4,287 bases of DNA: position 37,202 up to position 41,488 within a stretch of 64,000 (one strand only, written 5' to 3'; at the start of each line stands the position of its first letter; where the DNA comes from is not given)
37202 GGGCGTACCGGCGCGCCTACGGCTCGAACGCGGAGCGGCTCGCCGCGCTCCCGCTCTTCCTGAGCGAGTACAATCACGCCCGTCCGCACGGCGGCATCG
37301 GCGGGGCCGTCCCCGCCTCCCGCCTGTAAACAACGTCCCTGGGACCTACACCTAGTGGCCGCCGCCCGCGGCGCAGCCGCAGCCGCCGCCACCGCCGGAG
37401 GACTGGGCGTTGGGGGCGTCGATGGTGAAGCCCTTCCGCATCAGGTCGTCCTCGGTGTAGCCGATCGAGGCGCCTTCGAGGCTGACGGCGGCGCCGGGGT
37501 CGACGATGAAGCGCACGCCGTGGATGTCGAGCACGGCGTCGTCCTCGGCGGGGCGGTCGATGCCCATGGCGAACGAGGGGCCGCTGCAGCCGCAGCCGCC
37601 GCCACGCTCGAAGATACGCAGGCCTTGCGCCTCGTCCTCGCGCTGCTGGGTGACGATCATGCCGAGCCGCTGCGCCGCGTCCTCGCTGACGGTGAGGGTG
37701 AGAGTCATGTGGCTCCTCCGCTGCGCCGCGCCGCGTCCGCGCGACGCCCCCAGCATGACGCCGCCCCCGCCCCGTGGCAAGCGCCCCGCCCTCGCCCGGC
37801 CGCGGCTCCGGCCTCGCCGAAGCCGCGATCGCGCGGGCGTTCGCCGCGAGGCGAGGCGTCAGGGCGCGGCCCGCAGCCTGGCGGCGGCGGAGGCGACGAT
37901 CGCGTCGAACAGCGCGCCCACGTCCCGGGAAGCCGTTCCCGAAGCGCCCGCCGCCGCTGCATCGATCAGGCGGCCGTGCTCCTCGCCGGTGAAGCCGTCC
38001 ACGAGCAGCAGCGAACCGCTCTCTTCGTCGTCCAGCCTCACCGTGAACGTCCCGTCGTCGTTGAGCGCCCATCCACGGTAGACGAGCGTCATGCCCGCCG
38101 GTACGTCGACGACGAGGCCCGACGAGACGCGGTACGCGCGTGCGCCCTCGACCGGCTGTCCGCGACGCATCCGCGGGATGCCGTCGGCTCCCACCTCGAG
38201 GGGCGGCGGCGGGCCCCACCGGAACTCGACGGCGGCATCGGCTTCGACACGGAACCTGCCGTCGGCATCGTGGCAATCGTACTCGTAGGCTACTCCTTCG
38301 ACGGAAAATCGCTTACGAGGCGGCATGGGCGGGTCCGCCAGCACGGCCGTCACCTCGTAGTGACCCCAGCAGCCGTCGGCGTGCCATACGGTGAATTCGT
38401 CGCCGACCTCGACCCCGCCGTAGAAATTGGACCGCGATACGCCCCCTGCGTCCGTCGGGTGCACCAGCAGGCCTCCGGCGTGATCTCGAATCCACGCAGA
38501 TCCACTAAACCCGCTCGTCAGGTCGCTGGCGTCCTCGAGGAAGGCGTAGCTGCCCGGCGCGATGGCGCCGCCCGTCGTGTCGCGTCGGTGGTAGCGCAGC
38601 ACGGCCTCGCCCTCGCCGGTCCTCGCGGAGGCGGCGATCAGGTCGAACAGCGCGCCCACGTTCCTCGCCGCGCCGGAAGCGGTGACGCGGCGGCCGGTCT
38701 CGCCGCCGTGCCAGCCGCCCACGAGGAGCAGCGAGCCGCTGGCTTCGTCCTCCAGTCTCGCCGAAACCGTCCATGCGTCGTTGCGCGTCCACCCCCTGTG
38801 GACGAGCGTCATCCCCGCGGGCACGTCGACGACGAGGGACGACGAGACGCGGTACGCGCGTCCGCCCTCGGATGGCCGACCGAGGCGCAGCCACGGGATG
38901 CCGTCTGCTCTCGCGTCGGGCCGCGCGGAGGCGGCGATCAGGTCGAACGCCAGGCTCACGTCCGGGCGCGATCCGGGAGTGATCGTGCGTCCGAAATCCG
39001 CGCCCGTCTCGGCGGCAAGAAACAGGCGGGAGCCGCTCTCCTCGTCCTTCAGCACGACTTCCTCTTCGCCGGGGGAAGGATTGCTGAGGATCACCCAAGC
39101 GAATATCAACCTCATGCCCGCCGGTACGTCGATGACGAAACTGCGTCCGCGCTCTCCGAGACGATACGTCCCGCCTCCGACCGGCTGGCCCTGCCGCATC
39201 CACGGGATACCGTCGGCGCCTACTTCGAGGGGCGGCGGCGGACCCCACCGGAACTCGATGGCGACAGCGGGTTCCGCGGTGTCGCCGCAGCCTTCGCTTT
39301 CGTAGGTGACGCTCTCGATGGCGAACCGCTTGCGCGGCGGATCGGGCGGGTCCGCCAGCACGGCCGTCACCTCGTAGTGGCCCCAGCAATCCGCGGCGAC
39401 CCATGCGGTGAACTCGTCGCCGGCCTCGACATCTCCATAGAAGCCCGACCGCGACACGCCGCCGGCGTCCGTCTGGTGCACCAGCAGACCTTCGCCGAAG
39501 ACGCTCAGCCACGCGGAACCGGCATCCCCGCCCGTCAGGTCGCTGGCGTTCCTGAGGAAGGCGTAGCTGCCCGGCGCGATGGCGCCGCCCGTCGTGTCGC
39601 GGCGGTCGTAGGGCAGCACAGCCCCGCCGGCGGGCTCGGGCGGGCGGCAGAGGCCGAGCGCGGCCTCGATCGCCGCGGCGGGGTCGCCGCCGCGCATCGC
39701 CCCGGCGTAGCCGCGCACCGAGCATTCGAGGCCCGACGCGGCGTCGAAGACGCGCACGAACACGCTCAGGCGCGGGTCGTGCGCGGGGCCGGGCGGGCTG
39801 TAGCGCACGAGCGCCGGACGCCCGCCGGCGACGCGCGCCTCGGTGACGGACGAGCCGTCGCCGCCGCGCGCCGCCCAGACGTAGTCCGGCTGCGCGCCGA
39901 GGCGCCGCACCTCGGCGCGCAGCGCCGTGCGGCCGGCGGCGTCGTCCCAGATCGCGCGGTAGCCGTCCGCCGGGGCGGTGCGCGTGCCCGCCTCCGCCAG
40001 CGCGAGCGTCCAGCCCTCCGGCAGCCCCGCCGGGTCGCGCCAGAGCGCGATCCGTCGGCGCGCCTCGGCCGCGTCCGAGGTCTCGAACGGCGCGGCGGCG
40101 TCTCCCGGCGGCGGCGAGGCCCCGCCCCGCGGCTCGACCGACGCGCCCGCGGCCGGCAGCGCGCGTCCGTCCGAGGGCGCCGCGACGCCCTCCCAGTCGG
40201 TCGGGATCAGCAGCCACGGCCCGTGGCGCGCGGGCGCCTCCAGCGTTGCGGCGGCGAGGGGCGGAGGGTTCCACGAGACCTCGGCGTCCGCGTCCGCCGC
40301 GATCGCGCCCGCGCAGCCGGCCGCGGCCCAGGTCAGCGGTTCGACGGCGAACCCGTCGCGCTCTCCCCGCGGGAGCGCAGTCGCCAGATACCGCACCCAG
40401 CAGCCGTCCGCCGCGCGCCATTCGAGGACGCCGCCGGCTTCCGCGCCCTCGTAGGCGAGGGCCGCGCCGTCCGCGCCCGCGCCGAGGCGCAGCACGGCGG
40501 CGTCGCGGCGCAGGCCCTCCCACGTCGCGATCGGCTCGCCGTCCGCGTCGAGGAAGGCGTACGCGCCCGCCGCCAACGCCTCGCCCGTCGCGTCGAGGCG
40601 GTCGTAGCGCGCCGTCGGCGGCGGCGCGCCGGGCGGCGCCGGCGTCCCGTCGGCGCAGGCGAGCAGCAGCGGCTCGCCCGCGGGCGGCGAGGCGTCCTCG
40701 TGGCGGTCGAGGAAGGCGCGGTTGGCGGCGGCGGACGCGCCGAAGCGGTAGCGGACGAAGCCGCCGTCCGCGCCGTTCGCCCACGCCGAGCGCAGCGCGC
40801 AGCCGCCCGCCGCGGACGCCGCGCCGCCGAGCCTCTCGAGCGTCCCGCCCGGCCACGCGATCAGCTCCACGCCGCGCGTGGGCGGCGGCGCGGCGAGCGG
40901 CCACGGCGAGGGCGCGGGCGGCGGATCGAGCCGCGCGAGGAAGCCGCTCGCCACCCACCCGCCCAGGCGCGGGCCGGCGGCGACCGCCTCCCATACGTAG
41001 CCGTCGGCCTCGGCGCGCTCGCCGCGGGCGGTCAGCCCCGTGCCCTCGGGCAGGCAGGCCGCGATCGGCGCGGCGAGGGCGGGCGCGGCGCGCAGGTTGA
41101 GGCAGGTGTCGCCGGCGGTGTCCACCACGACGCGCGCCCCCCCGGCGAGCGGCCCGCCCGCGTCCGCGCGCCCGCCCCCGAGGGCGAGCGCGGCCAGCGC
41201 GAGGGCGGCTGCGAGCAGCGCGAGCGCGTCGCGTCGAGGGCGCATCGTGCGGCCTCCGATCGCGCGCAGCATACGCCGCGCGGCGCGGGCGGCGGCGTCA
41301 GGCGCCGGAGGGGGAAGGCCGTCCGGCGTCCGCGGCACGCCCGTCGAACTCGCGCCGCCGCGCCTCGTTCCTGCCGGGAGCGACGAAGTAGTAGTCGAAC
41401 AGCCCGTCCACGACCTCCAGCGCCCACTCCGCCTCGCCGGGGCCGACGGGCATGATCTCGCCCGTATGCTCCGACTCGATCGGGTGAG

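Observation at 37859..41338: Novel repeated module (DG[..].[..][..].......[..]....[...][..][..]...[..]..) shared by the 1159-aa surface protein and the paralog array; SH3b-like N-domains shared with the 3D-domain protein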

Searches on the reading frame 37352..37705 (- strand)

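Call 79: search_protein_families(library=pfam, proteins=[window:37352-37705:-], max_evalue=0.01)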
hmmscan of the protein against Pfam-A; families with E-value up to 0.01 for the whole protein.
window:37352-37705:- (117 aa): 2 families
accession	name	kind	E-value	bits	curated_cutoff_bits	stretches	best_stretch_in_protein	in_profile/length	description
PF01521.26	Fe-S_biosyn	-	2.4e-10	41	26.3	1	3-102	2-104/110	Iron-sulphur cluster biosynthesis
PF14086.11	DUF4266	-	0.0041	18.5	27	0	33-40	42-49/50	Domain of unknown function (DUF4266)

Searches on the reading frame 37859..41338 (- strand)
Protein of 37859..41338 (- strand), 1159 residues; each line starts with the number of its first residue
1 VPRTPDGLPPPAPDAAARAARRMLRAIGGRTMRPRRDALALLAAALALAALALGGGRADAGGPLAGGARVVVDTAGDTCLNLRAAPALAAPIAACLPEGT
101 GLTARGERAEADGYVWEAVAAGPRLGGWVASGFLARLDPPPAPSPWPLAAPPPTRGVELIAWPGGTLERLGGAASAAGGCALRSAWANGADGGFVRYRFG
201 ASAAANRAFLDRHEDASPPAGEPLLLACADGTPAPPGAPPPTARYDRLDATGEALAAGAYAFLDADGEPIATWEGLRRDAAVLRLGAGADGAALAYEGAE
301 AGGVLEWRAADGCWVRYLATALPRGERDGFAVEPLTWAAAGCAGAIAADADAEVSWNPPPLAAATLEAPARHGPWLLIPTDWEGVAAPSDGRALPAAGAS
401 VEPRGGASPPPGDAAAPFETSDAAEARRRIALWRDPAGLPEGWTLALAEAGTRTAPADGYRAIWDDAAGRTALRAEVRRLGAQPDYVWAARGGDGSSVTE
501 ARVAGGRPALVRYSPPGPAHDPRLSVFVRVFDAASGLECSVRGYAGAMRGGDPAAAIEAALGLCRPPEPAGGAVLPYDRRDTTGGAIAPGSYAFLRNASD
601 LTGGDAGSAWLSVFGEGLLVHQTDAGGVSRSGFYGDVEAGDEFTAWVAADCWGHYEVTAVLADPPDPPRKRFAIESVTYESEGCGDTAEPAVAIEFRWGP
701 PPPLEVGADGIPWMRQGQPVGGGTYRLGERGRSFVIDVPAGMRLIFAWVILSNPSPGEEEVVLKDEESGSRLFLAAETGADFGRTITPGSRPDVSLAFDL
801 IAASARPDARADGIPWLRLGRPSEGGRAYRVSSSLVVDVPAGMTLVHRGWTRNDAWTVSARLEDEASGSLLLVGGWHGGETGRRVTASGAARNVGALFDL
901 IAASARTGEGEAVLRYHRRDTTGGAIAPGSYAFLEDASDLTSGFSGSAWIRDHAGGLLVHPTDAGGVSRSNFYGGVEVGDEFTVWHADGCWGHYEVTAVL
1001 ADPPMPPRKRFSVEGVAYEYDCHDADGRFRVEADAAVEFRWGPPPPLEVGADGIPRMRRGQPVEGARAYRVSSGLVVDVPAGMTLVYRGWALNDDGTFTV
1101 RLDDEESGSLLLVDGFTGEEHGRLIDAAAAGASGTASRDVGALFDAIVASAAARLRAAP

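Call 6: search_protein_families(library=pfam, proteins=[window:37859-41338:-], max_evalue=1)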
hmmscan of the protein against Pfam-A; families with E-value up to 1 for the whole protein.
window:37859-41338:- (1159 aa): 1 family
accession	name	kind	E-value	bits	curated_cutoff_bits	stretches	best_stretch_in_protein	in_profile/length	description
PF08239.17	SH3_3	-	0.021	15.4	27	1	80-134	3-53/54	Bacterial SH3 domain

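Call 7: search_protein_families(library=ncbifam, proteins=[window:37859-41338:-], max_evalue=1)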
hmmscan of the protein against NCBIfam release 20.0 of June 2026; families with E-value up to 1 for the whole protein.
window:37859-41338:- (1159 aa): 0 families

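Call 10: find_homologous_proteins(query=window:37859-41338:-, max_evalue=0.001)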
Query window:37859-41338:- (1159 aa): 4 proteins with E <= 0.001 among 8000 candidates.
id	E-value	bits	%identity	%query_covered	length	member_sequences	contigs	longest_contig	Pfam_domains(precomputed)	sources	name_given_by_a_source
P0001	0.0e+0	2504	100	97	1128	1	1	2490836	-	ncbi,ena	-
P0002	0.0e+0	2216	90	96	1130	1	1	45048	-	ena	-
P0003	0.0e+0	1920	82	65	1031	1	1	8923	-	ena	-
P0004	2.1e-118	415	56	36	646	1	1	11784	-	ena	-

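Call 11: find_encoding_contigs(protein=P0001, flank=3000, max_places=3)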
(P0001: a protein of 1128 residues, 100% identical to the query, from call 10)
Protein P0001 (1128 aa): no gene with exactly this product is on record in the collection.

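Call 27: search_solved_structures(query=window:37859-41338:-, max_evalue=1)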
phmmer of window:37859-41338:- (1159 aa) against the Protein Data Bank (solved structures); distinct sequences matched with E-value up to 1: 0.

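Call 55: find_encoding_contigs(protein=P0002, flank=10000, max_places=3)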
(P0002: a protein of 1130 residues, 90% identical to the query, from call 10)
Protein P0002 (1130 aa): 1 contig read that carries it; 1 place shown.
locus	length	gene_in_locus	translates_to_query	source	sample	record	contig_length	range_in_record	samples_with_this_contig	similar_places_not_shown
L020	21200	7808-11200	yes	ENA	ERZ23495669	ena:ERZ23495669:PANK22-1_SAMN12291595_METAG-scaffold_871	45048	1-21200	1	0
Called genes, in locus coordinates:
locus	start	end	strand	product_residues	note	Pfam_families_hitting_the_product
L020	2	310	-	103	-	?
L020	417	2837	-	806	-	PF13433:Peripla_BP_5, PF13458:Peripla_BP_6, PF01094:ANF_receptor, PF13433:Peripla_BP_5, PF13458:Peripla_BP_6, PF01094:ANF_receptor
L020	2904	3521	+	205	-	-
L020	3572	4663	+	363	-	-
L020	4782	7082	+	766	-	PF00270:DEAD, PF00271:Helicase_C, PF16124:RecQ_Zn_bind, PF00570:HRDC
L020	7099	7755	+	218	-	PF13643:DUF4145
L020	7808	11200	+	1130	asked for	-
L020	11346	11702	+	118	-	PF01521:Fe-S_biosyn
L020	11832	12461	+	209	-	PF09335:VTT_dom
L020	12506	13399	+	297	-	PF09754:PAC2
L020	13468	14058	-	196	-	PF05685:Uma2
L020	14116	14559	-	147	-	PF02823:ATP-synt_DE_N, PF00401:ATP-synt_DE (weak)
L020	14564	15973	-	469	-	PF02874:ATP-synt_ab_N, PF00006:ATP-synt_ab, PF22919:ATP-synt_VA_C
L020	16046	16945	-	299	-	PF00231:ATP-synt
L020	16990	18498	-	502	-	PF02874:ATP-synt_ab_N, PF00006:ATP-synt_ab, PF00306:ATP-synt_ab_C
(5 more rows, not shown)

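Call 60: list_cluster_members(proteins=[P0001, P0012, P0014, P0174, P0178])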
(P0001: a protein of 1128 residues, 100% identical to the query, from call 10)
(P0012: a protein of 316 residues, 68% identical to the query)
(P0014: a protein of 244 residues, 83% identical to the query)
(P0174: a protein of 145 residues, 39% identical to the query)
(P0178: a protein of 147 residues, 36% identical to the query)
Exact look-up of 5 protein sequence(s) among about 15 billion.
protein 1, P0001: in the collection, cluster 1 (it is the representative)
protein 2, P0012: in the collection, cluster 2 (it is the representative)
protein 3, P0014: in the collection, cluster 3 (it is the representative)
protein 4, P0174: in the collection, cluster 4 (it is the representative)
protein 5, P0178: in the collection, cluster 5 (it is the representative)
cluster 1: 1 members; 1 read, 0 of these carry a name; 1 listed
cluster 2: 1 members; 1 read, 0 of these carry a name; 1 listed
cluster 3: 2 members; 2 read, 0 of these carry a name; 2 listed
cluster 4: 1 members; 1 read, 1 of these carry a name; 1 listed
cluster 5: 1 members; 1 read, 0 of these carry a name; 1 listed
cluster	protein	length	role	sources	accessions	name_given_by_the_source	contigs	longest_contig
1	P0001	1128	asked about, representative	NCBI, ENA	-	-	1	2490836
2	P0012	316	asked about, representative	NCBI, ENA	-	-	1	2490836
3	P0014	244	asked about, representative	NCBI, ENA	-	-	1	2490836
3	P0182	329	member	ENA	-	-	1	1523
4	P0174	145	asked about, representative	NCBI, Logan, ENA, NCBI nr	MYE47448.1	MAG: hypothetical protein F4X25_12050 [Chloroflexi bacterium] | hypothetical protein [Chloroflexota bacterium]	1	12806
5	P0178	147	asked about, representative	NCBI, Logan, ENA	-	-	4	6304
